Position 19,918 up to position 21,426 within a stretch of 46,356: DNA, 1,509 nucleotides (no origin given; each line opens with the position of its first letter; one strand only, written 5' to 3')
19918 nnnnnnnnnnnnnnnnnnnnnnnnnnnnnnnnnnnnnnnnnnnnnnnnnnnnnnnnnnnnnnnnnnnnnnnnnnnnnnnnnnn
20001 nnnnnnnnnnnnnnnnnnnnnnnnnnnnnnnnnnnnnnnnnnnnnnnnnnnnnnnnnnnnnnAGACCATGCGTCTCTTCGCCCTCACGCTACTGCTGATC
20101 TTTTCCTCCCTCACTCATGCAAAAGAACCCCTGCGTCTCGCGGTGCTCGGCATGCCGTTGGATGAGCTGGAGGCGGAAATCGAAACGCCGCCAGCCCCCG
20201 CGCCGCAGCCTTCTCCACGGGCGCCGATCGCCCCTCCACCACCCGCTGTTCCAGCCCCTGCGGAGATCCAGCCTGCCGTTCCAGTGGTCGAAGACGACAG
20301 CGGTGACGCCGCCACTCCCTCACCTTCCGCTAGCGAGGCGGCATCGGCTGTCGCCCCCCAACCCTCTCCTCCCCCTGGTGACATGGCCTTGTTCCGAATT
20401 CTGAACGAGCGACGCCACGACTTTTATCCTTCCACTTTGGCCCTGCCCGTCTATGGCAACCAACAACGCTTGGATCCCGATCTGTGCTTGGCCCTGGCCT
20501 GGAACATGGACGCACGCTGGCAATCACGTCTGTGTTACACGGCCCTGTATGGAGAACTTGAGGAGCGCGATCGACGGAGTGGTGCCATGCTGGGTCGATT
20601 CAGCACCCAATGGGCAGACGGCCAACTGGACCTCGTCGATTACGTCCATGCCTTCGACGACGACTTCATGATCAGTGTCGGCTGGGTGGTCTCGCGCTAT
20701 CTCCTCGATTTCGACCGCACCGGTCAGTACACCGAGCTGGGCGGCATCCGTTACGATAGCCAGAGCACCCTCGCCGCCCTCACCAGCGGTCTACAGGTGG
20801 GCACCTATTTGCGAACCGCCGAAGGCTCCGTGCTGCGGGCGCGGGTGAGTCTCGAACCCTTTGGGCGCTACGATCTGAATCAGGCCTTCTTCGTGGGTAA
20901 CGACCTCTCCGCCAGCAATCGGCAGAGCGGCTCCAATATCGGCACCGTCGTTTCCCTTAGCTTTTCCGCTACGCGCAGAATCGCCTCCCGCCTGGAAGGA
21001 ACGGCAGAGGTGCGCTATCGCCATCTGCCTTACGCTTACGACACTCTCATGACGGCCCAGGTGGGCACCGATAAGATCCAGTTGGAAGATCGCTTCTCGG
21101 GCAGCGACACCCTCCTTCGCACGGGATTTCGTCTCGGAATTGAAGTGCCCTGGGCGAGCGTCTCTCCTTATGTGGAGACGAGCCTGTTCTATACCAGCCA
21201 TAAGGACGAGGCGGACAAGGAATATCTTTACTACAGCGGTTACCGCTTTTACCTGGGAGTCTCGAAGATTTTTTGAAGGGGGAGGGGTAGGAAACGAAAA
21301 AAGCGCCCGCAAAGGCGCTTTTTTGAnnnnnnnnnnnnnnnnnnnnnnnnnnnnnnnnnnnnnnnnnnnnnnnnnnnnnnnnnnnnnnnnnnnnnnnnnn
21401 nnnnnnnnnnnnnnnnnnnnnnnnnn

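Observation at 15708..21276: Divergent five-gene cluster as a candidate undescribed sensor-to-envelope system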

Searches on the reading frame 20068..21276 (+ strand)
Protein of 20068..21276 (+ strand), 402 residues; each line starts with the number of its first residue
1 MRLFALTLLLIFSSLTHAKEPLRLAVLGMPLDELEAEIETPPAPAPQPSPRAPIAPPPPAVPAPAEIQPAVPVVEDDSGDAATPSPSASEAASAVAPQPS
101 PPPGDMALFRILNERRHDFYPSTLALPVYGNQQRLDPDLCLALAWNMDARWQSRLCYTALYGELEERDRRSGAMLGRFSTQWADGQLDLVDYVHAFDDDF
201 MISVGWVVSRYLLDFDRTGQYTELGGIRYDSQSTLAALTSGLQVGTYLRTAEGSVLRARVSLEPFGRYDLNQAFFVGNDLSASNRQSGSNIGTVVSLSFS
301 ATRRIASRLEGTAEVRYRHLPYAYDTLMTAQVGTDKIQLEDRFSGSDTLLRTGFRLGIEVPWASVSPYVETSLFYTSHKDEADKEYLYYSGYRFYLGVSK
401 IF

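Call 4: search_protein_families(library=pfam, proteins=[window:20068-21276:+], max_evalue=0.1)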
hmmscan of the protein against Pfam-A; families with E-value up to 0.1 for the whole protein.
window:20068-21276:+ (402 aa): 0 families

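Call 5: search_protein_families(library=ncbifam, proteins=[window:20068-21276:+], max_evalue=0.1)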
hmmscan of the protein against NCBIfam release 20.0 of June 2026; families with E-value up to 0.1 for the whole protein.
window:20068-21276:+ (402 aa): 0 families

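Call 20: find_homologous_proteins(query=window:20068-21276:+)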
Query window:20068-21276:+ (402 aa): 7 proteins with E <= 0.001 among 8000 candidates.
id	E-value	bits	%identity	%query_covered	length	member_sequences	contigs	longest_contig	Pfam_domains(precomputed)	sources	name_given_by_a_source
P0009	1.5e-266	902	100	100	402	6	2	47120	-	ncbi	-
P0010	5.4e-206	703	76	100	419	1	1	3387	-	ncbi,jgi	-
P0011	1.5e-201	688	77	97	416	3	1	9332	-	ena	-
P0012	4.7e-198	677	76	96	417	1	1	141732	-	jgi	-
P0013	2.8e-123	430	51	99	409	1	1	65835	-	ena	-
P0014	8.4e-117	409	47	99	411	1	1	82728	-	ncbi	-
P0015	5.1e-110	387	56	74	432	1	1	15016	-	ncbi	-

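Call 48: predict_structure(alignment_id=A3)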
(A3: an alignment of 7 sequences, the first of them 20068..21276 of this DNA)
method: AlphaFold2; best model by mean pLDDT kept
length: 402 residues; sequences in the alignment: 7
mean_pLDDT: 60.0   pTM: 0.58
mean pLDDT of the five models: 60.0, 54.5, 51.9, 51.8, 48.4
residues with pLDDT >= 90: 6; 70-90: 156; 50-70: 97; < 50: 143
segments of 3 or more residues with pLDDT < 50: 1-9, 13-37, 39-136, 144-151
pLDDT, mean of each block of 10 residues (from residue 1): 44 42 29 41 37 39 37 29 31 31 36 29 45 47 47 59 64 66 70 68 79 77 70 86 82 77 88 80 81 86 76 83 78 71 77 76 68 64 55 60 40
secondary structure, 60 per line:
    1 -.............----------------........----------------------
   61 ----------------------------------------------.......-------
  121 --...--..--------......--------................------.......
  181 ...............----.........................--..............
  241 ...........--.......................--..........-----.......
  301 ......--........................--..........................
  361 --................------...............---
elements in order: H2-14 H31-38 H107-113 E123-125 E138-143 E152-167 E174-195 E200-221 E227-251 E254-276 E279-288 E294-306 E309-332 E335-360 E363-378 E385-399

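Call 53: fold_search(model_id=the predicted structure, library=pdb)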
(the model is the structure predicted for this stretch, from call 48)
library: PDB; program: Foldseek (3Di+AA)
matches with E <= 10: 886; with E <= 0.001: 23
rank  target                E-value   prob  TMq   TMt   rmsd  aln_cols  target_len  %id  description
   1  9hjm_F                8.6e-06  1.00  0.32  0.32  16.9       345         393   10  Porphyromonas gingivalis BAM complex (released 2025-11-19)
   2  2x56                  3.1e-05  1.00  0.29  0.37   9.7       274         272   12  Yersinia Pestis Plasminogen Activator Pla (Native) (released 2010-07-28)
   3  9hiv_F                5.4e-05  1.00  0.28  0.28  18.1       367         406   10  BamADG components of the Bacteroides thetaiotaomicron BAM machinery (released 2025-08-27)
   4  3brz                  6.0e-05  1.00  0.33  0.33  13.5       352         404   10  Crystal structure of the Pseudomonas putida toluene transporter TodX (released 2008-06-10)
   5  4dcb_A                9.0e-05  1.00  0.31  0.39   8.5       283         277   12  Y. pestis Plasminogen Activator Pla in Complex with Human Plasminogen Activation Loop Peptide ALP11 (released 2012-06-06)
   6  2x4m_B                9.0e-05  1.00  0.28  0.36  10.9       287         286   12  Yersinia Pestis Plasminogen Activator Pla (released 2010-07-28)
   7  2x4m_C                1.2e-04  1.00  0.26  0.32  11.2       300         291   11  Yersinia Pestis Plasminogen Activator Pla (released 2010-07-28)
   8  2x55                  1.6e-04  1.00  0.28  0.36  10.4       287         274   11  Yersinia Pestis Plasminogen Activator Pla (Native) (released 2010-07-28)
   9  6z34                  1.8e-04  1.00  0.36  0.38  11.2       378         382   10  CymD monoaromatic hydrocarbon channel (released 2020-11-04)
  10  3bs0_A                2.0e-04  1.00  0.32  0.32  14.1       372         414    8  Crystal structure of the P. putida toluene transporter TodX (released 2008-06-10)
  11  5oyk                  2.2e-04  0.96  0.17  0.21  19.5       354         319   11  Outer-membrane expressed OmpT of Vibrio cholerae (released 2018-04-25)
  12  2x4m_A                2.3e-04  1.00  0.27  0.33  11.2       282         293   11  Yersinia Pestis Plasminogen Activator Pla (released 2010-07-28)
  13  3bry_A                2.6e-04  1.00  0.32  0.33  11.0       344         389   11  Crystal structure of the Ralstonia pickettii toluene transporter TbuX (released 2008-06-10)
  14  7xw0_B                2.7e-04  1.00  0.30  0.40  10.8       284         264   12  Crystal structure of pOmpT (released 2023-05-31)
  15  9n2d_B                3.6e-04  1.00  0.39  0.40  16.4       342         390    9  Cryo-EM structure of an extended F. johnsoniae BAM complex, composite map (released 2025-07-09)
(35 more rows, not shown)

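Call 86: search_protein_families(library=padloc, proteins=[window:20068-21276:+], max_evalue=0.01)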
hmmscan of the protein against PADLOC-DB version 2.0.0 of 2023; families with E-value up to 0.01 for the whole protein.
window:20068-21276:+ (402 aa): 0 families
